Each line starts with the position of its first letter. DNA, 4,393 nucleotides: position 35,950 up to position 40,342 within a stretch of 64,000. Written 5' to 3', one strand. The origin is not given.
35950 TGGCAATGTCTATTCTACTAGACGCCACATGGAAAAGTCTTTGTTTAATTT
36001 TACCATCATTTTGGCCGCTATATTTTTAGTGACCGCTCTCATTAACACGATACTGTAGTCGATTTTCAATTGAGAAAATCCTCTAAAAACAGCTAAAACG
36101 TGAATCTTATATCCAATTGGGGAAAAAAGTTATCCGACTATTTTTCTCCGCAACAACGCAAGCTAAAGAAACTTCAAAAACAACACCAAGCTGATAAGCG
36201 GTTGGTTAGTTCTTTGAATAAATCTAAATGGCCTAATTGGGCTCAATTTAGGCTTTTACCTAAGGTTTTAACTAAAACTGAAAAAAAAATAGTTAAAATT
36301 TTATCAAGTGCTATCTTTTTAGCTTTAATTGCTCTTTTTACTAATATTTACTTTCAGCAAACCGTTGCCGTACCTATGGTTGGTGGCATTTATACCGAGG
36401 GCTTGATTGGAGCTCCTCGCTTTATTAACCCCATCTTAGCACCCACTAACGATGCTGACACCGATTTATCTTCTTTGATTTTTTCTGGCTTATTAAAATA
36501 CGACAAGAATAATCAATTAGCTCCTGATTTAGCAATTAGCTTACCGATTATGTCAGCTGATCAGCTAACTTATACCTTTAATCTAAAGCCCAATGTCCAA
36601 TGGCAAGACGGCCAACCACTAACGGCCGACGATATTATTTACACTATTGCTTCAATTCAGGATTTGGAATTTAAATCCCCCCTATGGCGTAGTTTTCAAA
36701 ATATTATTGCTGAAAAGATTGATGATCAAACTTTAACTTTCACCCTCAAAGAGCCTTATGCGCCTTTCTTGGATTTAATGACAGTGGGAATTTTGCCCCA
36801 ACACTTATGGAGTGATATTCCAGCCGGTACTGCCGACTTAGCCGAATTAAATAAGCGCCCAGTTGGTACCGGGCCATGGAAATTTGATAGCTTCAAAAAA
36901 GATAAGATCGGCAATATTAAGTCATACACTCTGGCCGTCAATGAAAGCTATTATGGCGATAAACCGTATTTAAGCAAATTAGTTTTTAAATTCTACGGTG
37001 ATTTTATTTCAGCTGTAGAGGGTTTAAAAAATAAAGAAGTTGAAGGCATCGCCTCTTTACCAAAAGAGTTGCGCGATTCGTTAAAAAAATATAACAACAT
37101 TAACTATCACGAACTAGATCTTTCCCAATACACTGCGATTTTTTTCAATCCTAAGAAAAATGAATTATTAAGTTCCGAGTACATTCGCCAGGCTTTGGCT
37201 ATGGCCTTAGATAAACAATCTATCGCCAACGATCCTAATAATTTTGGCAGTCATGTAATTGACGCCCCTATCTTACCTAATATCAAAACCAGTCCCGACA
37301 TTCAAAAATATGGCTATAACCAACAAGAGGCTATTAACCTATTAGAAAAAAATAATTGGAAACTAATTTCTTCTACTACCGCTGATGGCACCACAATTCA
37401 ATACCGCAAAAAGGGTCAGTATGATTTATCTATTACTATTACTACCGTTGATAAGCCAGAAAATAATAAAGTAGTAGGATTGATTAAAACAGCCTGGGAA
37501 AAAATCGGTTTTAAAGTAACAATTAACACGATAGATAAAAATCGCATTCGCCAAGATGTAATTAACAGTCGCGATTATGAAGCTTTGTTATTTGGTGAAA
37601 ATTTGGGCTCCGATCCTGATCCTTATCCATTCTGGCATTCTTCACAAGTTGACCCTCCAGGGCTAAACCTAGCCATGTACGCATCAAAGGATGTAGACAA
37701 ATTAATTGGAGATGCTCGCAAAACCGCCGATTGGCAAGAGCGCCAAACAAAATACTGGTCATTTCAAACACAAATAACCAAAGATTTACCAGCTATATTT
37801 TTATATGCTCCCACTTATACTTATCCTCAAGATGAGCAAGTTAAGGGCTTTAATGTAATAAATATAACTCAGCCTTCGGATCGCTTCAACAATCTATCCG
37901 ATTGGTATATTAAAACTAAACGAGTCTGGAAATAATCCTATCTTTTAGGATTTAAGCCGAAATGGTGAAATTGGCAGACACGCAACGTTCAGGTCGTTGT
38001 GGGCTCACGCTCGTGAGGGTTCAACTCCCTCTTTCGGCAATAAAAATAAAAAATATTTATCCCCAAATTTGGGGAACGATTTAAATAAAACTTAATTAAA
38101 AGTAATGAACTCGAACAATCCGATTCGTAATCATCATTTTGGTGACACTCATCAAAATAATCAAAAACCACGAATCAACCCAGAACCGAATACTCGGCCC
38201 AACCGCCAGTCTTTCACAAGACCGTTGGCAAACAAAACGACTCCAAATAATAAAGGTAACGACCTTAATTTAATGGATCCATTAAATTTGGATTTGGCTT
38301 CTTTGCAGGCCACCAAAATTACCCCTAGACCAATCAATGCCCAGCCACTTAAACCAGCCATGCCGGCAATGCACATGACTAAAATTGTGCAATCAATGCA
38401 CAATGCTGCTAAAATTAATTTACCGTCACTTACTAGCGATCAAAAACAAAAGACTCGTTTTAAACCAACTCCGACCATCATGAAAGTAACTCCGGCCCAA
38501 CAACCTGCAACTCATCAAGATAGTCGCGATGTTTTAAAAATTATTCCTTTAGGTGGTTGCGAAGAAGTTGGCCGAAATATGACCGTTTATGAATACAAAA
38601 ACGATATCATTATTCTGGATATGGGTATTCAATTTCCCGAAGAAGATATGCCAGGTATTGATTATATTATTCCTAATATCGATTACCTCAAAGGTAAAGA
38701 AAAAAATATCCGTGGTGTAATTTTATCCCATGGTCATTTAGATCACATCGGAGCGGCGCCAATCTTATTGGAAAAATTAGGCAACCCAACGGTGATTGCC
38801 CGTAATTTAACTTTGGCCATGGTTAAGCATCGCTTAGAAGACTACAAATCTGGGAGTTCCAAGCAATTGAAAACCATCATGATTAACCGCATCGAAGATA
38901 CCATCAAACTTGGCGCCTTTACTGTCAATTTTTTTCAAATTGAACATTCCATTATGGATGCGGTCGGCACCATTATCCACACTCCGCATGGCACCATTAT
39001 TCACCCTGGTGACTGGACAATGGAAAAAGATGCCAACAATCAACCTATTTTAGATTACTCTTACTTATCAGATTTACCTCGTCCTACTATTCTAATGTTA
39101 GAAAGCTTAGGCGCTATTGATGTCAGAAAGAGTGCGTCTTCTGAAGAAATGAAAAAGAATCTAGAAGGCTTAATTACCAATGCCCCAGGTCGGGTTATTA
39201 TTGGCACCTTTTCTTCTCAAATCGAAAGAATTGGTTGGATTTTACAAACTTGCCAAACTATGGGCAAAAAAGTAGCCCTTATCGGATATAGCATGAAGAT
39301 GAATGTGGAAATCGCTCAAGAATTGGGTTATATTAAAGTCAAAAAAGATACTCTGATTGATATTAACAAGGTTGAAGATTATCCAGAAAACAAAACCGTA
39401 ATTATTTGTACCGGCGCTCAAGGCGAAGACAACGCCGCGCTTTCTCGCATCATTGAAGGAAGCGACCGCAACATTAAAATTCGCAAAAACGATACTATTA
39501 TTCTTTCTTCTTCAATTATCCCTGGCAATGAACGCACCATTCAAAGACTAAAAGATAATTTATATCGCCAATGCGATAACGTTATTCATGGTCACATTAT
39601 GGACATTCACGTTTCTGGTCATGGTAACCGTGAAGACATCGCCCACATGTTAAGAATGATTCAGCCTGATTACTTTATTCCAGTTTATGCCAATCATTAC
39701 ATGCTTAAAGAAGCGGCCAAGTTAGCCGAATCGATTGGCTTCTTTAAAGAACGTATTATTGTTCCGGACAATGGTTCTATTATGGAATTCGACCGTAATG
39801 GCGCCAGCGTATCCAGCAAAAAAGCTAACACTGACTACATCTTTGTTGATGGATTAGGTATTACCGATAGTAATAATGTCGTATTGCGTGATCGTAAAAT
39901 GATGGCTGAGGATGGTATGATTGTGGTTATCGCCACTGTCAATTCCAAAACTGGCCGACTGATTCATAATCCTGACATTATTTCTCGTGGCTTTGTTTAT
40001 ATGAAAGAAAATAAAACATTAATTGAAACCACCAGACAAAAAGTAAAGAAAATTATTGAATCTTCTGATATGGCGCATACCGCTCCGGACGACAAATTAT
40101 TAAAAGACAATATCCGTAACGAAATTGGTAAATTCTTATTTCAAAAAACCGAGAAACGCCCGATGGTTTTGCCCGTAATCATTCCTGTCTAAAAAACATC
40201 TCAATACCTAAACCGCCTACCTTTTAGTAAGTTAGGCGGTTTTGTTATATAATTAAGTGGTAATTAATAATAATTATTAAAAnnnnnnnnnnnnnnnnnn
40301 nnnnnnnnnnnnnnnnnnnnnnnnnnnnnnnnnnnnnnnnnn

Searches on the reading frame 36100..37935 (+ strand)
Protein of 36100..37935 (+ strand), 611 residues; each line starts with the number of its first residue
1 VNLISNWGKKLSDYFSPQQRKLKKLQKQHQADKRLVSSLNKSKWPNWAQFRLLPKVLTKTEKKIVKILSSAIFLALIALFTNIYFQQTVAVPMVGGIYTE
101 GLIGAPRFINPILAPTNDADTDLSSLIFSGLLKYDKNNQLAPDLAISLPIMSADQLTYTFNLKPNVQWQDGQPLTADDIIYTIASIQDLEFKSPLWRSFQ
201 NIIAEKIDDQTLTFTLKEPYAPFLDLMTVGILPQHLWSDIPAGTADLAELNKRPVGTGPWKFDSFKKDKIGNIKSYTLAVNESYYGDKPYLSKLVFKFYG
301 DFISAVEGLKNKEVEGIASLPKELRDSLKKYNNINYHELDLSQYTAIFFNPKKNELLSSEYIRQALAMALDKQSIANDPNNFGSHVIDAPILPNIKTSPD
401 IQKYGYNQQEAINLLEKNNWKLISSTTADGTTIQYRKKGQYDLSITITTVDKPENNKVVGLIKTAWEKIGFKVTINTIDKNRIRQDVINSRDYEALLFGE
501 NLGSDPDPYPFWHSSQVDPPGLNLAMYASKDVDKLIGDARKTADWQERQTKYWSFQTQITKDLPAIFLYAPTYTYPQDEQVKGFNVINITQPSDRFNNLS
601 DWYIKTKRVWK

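Call 69: search_protein_families(library=pfam, proteins=[window:36100-37935:+], max_evalue=0.001)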
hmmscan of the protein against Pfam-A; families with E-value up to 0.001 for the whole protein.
window:36100-37935:+ (611 aa): 1 family
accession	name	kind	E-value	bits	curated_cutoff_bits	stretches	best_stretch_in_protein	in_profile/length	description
PF00496.27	SBP_bac_5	-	2.8e-62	211.4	32.4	1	140-513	2-358/368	Bacterial extracellular solute-binding proteins, family 5 Middle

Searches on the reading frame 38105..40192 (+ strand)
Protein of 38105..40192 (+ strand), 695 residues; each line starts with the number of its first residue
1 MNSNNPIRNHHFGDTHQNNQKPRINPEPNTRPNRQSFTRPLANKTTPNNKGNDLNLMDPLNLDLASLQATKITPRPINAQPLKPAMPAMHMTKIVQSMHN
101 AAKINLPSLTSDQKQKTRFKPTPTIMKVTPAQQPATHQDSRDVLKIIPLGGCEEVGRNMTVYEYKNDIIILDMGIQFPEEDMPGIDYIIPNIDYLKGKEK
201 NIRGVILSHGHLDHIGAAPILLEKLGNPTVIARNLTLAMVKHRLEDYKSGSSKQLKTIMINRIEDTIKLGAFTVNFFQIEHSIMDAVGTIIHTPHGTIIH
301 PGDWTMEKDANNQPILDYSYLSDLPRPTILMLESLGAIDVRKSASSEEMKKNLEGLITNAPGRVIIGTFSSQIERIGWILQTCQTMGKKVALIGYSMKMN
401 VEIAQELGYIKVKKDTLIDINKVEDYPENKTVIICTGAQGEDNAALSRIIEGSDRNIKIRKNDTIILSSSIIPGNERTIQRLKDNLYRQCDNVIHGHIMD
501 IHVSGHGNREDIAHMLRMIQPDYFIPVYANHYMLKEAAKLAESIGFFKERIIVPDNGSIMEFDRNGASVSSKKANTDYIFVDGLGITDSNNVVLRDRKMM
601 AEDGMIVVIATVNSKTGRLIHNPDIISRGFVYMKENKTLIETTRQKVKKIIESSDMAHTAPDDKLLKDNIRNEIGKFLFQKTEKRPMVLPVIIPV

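Call 69: search_protein_families(library=pfam, proteins=[window:38105-40192:+], max_evalue=0.001)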
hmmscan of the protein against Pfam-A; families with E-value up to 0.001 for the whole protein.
window:38105-40192:+ (695 aa): 5 families
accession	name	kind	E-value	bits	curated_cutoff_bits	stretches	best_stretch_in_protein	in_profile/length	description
PF22505.1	RNase_J_b_CASP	-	2.2e-43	147.5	27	1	362-486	2-126/126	Ribonuclease J, beta-CASP domain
PF17770.6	RNase_J_C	-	8.7e-32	110.6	23.8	1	593-695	1-102/102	Ribonuclease J C-terminal domain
PF00753.33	Lactamase_B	-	3.4e-12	47.1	22.7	1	156-296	5-131/196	Metallo-beta-lactamase superfamily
PF12706.13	Lactamase_B_2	-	6.2e-08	32.9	27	1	200-305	29-144/200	Beta-lactamase superfamily domain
PF07521.17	RMMBL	-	6.8e-06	26.4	21.6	1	496-545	6-57/63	Zn-dependent metallo-hydrolase RNA specificity domain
